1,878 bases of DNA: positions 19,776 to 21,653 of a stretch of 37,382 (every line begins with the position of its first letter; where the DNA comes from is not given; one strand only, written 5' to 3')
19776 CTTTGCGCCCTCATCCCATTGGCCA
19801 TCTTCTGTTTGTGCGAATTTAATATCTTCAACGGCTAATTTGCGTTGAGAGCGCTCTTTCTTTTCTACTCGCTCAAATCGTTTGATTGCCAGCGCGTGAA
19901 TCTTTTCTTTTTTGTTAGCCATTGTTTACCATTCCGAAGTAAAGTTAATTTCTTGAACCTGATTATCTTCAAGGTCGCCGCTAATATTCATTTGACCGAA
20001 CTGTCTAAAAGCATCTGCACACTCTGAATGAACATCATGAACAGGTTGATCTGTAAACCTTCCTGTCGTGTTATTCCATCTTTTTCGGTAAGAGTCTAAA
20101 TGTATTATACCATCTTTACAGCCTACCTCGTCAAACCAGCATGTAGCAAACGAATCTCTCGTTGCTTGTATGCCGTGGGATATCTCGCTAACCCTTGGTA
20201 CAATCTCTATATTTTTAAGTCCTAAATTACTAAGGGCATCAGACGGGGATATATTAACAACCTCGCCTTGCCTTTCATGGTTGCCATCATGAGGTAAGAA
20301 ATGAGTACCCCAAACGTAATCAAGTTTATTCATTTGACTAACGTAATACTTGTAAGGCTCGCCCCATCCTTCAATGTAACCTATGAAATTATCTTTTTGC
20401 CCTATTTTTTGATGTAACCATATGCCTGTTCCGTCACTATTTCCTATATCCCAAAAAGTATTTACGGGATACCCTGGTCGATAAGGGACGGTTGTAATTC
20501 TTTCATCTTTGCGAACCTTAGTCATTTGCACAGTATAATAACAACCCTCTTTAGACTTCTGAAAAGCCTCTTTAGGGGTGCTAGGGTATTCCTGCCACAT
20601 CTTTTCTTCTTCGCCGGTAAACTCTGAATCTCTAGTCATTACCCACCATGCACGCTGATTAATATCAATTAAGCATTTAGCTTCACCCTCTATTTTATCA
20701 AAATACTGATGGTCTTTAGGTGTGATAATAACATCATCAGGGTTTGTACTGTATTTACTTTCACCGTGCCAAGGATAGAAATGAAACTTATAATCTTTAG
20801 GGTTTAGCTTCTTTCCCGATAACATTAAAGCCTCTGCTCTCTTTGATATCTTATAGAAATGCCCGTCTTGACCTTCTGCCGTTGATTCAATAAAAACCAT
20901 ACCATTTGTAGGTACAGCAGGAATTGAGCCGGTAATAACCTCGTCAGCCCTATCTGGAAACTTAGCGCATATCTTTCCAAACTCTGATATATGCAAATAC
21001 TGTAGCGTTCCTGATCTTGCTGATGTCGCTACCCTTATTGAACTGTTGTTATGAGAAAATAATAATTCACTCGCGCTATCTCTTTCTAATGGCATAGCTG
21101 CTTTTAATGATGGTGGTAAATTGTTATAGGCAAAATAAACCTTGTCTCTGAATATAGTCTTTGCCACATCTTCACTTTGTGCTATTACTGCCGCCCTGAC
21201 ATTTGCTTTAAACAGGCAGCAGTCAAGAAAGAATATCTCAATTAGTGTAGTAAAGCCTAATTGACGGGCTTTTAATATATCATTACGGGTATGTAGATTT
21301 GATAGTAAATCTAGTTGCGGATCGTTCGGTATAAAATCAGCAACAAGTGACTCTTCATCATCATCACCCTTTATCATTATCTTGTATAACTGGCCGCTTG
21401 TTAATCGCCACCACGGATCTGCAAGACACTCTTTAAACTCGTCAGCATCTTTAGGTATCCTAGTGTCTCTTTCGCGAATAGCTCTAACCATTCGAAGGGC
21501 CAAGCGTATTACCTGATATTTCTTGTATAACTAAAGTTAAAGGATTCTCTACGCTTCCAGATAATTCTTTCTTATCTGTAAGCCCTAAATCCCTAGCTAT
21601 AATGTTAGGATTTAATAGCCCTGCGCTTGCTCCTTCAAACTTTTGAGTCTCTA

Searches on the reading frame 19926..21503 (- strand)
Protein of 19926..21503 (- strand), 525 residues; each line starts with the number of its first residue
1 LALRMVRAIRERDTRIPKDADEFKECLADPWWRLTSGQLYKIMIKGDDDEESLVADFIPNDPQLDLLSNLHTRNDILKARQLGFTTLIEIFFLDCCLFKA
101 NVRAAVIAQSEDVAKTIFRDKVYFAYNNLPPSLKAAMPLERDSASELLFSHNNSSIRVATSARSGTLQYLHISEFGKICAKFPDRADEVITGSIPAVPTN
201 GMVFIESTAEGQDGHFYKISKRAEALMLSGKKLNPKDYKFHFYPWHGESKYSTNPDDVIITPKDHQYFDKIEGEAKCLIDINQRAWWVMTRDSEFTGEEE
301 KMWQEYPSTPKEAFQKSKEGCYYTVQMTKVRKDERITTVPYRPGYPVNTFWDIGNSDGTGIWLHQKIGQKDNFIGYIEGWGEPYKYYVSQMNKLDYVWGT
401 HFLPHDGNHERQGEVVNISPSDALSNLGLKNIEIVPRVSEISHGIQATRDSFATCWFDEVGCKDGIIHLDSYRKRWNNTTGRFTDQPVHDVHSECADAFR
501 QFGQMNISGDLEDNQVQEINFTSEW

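Call 87: search_dna_similar(query=window:19926-21503:-, collection=phages, mode=protein, max_rows=12)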
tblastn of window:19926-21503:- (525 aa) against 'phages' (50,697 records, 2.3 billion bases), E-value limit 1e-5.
Records with a match: 639; places in all: 648; records where one place covers at least 80% of the query: 134.
Best place of each record, by identity: 60-80% 11; <60% 628.
By first word of the organism name: Vibrio 207; Stx2a-converting 83; Escherichia 78; Pseudomonas 46; Ralstonia 31; Pelagibacter 22; Caudoviricetes 19; Stx2-converting 12; Klebsiella 11; Burkholderia 10; and 44 more.
By host as written in the record: - 289; Pseudomonas aeruginosa 20; Candidatus Pelagibacter ubique HTCC1062 14; Vibrio crassostreae 11; Vibrio cholerae 2095 9; Vibrio cyclitrophicus 8; Escherichia coli K514 (EHEC) 7; Vibrio cholerae 7; and 171 more.
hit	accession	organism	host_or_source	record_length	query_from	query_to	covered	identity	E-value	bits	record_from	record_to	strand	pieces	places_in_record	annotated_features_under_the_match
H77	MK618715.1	Serratia phage Parlo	Serratia marcescens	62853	16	506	94%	67.3%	0e+0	719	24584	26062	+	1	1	terminase large subunit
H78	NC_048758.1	Serratia phage Parlo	Serratia marcescens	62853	16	506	94%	67.3%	0e+0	719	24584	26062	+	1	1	terminase large subunit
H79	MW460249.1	Pseudomonas phage Itty13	Pseudomonas aeruginosa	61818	17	504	93%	65.0%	0e+0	686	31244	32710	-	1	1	putative TerL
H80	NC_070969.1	Pseudomonas phage Itty13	Pseudomonas aeruginosa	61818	17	504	93%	65.0%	0e+0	686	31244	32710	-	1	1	putative TerL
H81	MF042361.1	Pseudomonas phage Skulduggery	Pseudomonas fluorescens SBW25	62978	16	504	93%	62.8%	0e+0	666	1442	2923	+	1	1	large terminase protein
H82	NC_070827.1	Pseudomonas phage Skulduggery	Pseudomonas fluorescens SBW25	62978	16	504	93%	62.8%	0e+0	666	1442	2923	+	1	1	large terminase protein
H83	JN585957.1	Erwinia phage PEp14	Erwinia pyrifoliae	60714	16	504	93%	62.6%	0e+0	679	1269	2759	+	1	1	terL: putative terminase large subunit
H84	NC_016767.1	Erwinia phage PEp14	Erwinia pyrifoliae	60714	16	504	93%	62.6%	0e+0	679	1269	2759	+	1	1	terL: putative terminase large subunit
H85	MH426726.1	Erwinia phage Pavtok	Erwinia amylovora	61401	16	504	93%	62.5%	0e+0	669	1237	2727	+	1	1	putative terminase large subunit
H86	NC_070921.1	Erwinia phage Pavtok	Erwinia amylovora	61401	16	504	93%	62.5%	0e+0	669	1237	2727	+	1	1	putative terminase large subunit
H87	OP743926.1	Erwinia phage Stean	Erwinia amylovora 1/79Sm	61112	16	504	93%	62.4%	0e+0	666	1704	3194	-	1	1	putative terminase large subunit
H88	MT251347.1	Klebsiella phage LASTA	Klebsiella pneumoniae NI9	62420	16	505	93%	59.8%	0e+0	622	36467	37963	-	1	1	terminase 2C large subunit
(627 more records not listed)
